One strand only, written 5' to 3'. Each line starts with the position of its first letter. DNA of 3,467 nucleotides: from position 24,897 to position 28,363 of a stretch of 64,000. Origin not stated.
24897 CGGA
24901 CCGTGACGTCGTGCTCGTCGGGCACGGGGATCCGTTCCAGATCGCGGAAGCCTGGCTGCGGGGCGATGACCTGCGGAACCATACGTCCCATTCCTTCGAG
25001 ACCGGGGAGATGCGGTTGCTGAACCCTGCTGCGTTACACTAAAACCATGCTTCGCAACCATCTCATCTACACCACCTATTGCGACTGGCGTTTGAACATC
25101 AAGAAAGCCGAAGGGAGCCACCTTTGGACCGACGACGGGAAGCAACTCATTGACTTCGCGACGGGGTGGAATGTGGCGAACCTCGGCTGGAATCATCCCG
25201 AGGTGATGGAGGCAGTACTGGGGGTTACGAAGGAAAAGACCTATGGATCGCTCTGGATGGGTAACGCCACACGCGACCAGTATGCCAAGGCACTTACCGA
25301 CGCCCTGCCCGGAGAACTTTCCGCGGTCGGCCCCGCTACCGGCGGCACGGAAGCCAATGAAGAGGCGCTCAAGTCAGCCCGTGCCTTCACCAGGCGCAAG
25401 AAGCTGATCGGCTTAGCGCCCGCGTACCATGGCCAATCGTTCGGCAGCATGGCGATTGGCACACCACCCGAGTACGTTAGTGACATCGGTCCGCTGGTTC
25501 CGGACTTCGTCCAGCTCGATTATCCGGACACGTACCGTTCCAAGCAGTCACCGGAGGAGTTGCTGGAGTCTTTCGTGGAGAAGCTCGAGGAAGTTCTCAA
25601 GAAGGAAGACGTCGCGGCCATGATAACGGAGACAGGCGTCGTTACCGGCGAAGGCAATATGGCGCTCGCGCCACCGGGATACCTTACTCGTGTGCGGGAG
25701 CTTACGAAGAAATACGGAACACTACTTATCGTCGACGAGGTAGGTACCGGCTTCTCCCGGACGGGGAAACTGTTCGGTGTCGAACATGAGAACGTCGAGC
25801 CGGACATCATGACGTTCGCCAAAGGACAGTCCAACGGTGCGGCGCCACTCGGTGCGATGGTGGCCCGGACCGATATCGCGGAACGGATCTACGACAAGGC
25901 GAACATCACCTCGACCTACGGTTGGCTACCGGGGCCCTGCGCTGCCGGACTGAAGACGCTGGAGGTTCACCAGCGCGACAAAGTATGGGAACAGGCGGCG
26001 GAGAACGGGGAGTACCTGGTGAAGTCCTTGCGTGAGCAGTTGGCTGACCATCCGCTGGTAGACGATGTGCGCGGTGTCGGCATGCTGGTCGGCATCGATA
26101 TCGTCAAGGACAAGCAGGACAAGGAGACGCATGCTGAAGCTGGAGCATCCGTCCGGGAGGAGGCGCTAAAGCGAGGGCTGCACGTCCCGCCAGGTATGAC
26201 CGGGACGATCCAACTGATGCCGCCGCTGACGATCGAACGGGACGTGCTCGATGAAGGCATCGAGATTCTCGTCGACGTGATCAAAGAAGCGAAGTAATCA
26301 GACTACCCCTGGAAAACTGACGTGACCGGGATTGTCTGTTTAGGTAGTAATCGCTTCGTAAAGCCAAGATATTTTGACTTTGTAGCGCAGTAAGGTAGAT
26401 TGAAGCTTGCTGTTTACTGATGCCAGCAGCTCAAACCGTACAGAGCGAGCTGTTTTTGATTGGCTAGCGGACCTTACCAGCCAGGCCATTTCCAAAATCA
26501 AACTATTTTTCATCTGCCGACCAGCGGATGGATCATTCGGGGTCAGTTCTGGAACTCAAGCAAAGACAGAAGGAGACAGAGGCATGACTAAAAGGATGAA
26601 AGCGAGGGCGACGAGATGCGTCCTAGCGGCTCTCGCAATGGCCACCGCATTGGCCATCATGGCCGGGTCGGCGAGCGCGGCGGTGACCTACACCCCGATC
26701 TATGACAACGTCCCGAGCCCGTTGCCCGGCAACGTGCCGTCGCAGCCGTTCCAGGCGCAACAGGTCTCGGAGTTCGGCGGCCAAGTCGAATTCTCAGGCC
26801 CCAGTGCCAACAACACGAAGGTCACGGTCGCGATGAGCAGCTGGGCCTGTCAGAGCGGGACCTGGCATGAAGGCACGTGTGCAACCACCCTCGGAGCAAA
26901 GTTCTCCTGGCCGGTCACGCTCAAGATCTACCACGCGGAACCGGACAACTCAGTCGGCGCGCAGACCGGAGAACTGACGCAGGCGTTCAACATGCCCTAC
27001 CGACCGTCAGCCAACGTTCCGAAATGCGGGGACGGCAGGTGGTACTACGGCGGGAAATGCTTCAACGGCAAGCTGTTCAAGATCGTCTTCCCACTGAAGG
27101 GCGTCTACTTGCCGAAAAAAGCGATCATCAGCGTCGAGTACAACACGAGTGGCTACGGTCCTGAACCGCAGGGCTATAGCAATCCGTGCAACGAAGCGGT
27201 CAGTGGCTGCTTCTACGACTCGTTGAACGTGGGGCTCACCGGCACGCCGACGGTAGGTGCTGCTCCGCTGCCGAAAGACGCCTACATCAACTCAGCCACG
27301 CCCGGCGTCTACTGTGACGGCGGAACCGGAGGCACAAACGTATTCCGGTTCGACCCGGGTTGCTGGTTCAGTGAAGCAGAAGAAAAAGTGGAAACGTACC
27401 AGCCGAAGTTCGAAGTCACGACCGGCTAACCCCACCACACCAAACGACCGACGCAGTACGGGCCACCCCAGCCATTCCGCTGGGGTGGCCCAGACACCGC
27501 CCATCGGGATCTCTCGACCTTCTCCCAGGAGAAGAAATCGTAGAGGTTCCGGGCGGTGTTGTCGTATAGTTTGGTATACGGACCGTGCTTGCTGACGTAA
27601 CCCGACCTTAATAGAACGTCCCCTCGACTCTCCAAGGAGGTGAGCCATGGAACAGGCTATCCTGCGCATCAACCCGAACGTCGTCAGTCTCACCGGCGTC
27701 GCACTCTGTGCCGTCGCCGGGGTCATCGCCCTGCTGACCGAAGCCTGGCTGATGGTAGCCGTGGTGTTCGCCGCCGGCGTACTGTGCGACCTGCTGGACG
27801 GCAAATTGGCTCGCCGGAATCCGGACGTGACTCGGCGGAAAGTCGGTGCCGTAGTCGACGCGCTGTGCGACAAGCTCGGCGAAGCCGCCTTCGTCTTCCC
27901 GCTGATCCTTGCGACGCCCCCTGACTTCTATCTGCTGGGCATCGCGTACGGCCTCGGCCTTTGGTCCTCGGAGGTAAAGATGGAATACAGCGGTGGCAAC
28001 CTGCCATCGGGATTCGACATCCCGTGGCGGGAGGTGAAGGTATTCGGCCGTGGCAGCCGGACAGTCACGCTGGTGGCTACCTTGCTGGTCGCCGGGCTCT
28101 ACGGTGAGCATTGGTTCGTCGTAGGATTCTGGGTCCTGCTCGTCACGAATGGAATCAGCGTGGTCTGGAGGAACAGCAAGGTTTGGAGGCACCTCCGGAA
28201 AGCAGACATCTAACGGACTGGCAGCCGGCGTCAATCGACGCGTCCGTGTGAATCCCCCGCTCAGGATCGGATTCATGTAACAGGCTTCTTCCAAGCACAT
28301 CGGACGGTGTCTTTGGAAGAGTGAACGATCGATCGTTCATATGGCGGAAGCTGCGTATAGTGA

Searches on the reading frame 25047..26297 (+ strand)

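Call 51: search_protein_families(library=pfam, proteins=[window:25047-26297:+], max_evalue=0.01)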
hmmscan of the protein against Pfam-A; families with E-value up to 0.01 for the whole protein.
window:25047-26297:+ (416 aa): 1 family
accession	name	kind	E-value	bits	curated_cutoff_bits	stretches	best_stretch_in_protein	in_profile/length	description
PF00202.27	Aminotran_3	-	3.2e-92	309.8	30.5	1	16-412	11-403/403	Aminotransferase class-III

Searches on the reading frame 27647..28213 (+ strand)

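Call 51: search_protein_families(library=pfam, proteins=[window:27647-28213:+], max_evalue=0.01)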
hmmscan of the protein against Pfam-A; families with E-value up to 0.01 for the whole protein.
window:27647-28213:+ (188 aa): 1 family
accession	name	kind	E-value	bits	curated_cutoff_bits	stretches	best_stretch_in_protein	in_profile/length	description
PF01066.26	CDP-OH_P_transf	-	9.6e-11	42.7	22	1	9-90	3-83/152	CDP-alcohol phosphatidyltransferase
